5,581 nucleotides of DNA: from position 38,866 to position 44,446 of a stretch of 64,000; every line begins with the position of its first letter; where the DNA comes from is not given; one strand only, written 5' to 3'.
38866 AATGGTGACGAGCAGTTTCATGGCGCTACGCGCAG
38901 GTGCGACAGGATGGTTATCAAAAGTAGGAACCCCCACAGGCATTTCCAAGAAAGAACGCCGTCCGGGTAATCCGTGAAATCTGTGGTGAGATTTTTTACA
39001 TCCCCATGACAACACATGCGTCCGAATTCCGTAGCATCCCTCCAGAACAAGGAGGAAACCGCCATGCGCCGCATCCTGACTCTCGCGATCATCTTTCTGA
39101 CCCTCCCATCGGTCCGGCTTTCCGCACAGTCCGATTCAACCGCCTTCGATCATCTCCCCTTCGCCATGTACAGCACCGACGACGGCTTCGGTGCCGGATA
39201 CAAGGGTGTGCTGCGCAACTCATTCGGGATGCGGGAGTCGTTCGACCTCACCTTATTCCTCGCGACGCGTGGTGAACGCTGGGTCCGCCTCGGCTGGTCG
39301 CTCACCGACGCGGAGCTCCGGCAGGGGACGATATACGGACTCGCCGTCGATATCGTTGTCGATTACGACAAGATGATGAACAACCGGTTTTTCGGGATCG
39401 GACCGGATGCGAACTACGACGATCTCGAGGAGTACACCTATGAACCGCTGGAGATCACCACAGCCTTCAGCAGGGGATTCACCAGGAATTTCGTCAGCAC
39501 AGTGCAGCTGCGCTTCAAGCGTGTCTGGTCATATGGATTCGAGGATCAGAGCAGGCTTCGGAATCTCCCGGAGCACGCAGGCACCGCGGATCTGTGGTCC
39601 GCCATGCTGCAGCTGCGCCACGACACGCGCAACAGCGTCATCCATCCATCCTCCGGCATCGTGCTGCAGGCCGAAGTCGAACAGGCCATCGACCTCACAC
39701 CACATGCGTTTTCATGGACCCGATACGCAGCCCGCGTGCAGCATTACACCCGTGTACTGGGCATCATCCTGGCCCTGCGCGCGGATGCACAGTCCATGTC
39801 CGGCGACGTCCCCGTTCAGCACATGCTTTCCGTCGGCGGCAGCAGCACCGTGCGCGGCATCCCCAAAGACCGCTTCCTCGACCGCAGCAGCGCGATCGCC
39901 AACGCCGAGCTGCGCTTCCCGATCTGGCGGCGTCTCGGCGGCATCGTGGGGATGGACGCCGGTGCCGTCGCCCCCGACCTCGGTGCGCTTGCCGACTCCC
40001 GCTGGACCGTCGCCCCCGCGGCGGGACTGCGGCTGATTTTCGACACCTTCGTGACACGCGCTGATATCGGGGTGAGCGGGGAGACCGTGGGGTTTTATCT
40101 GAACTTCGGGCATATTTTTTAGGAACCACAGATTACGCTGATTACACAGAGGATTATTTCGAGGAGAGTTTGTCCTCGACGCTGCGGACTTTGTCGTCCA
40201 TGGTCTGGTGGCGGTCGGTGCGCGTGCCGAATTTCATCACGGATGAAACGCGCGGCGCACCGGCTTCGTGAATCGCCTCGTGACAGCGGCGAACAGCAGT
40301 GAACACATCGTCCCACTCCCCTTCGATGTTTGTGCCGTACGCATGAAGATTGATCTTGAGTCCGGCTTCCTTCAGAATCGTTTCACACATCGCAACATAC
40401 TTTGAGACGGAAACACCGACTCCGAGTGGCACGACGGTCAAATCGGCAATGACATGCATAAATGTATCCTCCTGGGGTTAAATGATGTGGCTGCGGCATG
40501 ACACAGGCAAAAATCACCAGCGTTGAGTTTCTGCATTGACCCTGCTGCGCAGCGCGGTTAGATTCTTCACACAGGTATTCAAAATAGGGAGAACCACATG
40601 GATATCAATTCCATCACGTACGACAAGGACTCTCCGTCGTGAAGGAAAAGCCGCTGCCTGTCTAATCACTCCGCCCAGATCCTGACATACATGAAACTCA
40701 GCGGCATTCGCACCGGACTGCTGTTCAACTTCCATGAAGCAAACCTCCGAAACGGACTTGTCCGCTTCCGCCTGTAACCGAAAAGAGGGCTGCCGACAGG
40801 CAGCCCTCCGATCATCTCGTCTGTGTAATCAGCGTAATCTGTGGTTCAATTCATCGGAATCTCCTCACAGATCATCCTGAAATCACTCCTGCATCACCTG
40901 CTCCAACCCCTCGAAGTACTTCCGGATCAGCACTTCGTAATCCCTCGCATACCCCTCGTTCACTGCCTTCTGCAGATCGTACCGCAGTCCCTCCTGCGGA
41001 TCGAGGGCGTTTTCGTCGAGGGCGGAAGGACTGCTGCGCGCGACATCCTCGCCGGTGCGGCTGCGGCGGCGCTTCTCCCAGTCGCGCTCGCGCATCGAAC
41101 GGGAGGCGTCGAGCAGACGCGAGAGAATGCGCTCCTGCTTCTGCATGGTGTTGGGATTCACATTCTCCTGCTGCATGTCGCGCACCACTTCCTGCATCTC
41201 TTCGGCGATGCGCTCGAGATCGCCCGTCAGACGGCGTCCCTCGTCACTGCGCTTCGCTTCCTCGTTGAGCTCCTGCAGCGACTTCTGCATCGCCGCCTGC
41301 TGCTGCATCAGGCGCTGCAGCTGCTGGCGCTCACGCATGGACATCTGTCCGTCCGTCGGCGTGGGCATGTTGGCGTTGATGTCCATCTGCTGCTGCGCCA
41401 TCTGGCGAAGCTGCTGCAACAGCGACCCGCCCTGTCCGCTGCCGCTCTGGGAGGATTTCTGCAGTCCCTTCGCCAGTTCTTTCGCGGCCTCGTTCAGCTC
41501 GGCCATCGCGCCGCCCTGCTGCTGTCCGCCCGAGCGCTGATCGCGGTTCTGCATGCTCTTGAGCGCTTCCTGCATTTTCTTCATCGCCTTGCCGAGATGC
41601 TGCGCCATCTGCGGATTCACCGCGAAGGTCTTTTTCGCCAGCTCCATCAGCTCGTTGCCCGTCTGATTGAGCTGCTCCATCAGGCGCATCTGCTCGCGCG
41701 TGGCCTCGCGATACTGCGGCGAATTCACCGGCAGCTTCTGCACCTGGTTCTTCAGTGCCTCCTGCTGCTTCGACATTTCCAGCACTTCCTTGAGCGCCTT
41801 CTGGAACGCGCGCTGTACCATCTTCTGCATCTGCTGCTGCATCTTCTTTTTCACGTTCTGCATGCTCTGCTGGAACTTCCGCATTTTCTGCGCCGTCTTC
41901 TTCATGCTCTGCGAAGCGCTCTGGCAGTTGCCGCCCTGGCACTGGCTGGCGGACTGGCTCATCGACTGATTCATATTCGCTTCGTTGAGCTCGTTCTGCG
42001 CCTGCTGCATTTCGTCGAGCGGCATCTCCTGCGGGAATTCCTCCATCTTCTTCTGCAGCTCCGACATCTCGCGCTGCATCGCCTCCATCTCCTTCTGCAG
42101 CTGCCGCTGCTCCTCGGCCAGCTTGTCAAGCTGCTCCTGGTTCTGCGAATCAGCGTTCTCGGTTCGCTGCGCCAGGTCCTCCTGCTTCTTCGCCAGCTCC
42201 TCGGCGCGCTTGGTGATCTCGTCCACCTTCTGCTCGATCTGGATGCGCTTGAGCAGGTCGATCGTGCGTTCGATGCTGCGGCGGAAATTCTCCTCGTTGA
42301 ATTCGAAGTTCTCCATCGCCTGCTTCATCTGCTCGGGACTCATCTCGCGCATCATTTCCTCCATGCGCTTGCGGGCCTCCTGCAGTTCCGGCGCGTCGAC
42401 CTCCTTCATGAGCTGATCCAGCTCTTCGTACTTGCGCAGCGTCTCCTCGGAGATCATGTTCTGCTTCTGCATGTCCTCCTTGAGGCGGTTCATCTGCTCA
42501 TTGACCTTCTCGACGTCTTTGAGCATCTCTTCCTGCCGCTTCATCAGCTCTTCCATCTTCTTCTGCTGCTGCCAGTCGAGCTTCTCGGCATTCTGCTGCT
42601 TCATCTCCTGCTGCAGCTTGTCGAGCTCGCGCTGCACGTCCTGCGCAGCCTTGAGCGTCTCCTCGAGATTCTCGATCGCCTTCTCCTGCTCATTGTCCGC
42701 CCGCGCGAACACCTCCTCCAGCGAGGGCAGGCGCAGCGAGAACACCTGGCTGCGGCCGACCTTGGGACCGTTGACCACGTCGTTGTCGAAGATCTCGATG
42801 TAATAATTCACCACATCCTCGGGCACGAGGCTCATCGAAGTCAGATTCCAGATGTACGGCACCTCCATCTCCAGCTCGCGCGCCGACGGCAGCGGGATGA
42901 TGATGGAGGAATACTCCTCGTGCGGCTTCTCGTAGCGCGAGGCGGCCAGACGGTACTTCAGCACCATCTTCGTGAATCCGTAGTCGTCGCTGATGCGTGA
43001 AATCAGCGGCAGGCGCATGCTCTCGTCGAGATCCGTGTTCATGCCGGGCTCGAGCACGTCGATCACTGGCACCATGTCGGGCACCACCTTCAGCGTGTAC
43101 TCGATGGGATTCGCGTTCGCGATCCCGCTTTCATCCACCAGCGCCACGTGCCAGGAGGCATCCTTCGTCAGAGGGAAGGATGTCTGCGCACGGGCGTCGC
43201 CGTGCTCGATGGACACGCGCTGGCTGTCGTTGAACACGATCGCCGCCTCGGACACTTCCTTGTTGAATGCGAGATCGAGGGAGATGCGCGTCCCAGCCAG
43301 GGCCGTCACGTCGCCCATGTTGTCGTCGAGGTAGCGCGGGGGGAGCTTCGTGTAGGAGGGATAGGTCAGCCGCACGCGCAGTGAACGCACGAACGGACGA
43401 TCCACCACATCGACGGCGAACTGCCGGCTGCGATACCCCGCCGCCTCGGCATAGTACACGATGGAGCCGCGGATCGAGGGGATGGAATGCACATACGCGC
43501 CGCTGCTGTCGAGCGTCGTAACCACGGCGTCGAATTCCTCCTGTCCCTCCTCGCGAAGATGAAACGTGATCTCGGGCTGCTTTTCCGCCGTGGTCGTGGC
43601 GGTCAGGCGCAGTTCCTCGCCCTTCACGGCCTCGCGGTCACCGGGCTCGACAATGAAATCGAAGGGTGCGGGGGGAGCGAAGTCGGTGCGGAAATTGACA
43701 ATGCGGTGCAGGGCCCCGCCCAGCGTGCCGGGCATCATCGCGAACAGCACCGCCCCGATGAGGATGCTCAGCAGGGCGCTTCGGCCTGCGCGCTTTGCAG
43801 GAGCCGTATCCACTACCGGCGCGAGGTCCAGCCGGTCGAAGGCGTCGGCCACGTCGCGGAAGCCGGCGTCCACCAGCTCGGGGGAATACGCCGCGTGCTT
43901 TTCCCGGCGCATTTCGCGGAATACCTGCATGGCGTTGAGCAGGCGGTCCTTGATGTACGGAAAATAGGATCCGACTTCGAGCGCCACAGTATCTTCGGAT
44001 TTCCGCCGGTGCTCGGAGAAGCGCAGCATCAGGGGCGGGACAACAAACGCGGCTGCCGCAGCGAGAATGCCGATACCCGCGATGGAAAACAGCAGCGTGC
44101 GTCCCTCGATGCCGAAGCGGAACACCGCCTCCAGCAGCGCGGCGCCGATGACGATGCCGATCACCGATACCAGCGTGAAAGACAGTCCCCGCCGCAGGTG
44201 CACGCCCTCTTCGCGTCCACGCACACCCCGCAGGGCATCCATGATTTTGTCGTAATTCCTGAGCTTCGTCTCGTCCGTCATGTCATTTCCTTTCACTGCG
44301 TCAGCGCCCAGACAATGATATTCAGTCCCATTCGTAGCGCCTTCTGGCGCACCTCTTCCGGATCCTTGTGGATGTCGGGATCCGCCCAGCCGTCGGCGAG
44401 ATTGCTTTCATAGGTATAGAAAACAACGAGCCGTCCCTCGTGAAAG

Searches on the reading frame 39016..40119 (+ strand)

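Call 54: search_protein_families(library=pfam, proteins=[window:39016-40119:+], max_evalue=0.0001)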
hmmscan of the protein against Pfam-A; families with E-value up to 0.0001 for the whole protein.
window:39016-40119:+ (368 aa): 1 family
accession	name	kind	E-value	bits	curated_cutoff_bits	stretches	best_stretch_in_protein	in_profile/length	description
PF01103.29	Omp85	-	8.3e-16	58.8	24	1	59-318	4-261/325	Omp85 superfamily domain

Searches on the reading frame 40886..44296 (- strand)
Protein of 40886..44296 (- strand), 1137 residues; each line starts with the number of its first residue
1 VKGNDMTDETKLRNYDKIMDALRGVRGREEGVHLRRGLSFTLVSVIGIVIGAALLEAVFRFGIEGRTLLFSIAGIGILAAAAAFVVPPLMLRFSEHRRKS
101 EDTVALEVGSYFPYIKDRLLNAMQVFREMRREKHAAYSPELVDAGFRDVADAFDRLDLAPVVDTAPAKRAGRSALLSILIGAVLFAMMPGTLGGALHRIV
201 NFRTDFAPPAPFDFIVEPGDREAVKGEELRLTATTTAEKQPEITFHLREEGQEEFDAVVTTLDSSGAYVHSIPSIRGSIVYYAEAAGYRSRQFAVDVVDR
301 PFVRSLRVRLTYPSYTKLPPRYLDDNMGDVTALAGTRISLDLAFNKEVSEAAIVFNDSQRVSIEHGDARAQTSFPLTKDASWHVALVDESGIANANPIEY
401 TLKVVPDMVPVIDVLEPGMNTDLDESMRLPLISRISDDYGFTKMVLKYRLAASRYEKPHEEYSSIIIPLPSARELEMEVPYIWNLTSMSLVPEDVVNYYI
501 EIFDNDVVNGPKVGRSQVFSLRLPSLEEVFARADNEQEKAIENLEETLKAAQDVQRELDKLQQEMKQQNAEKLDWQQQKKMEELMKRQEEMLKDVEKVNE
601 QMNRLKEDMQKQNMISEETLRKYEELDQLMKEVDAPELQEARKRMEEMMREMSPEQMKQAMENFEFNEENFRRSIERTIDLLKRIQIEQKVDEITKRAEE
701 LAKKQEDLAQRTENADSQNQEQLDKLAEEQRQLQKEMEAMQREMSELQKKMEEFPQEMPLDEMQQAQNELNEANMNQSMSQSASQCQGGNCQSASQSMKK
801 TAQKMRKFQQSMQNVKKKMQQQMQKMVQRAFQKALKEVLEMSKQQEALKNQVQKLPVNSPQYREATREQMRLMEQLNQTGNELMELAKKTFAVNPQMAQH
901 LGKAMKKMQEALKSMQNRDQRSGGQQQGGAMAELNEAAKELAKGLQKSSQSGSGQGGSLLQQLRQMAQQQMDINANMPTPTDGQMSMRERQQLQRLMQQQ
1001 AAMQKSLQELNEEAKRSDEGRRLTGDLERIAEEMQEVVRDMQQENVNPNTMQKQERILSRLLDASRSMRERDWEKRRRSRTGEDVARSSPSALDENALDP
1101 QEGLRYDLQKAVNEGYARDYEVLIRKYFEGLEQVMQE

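Call 54: search_protein_families(library=pfam, proteins=[window:40886-44296:-], max_evalue=0.0001)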
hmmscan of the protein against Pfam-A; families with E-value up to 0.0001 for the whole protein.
window:40886-44296:- (1137 aa): 1 family
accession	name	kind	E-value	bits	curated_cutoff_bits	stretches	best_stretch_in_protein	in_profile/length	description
PF13779.11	DUF4175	-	1.1e-20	73.8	27.3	1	293-958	184-758/825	Domain of unknown function (DUF4175)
